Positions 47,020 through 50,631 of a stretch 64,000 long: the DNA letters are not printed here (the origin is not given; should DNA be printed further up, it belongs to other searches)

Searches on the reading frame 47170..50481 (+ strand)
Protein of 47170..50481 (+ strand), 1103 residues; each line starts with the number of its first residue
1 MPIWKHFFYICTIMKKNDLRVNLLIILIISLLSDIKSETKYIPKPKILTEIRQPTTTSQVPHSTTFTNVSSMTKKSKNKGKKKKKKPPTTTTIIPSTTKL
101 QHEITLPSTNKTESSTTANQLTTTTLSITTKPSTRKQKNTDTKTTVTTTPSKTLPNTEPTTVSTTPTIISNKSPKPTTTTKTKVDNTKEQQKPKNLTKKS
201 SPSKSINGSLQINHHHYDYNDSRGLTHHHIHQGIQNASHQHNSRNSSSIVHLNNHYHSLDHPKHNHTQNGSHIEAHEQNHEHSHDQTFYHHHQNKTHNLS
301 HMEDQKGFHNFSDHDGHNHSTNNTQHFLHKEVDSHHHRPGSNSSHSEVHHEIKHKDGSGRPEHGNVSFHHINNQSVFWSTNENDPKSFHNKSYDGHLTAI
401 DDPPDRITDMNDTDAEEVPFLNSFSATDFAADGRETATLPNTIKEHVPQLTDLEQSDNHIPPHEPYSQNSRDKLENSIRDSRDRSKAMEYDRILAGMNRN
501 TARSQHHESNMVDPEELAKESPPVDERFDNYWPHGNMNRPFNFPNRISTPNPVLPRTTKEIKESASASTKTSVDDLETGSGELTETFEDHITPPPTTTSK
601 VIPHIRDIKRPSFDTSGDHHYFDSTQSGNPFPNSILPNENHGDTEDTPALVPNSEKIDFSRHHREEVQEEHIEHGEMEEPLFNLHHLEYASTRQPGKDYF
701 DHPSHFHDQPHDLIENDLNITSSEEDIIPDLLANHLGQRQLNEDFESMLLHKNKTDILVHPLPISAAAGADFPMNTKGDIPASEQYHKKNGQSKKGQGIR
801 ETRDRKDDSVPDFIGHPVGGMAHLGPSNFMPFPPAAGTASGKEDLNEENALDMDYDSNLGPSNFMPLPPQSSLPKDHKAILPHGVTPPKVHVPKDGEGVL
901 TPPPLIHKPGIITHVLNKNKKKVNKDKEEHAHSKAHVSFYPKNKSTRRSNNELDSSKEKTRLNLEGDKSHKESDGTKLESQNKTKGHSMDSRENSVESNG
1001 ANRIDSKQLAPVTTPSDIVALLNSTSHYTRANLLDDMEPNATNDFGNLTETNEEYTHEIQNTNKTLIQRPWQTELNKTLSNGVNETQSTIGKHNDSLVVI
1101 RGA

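Call 19: find_encoding_contigs(protein=window:47170-50481:+, flank=10000, max_places=4)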
Protein window:47170-50481:+ (1103 aa): no gene with exactly this product is on record in the collection.

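Call 20: find_encoding_contigs(protein=window:47209-50481:+, flank=10000, max_places=4)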
Protein window:47209-50481:+ (1090 aa): no gene with exactly this product is on record in the collection.
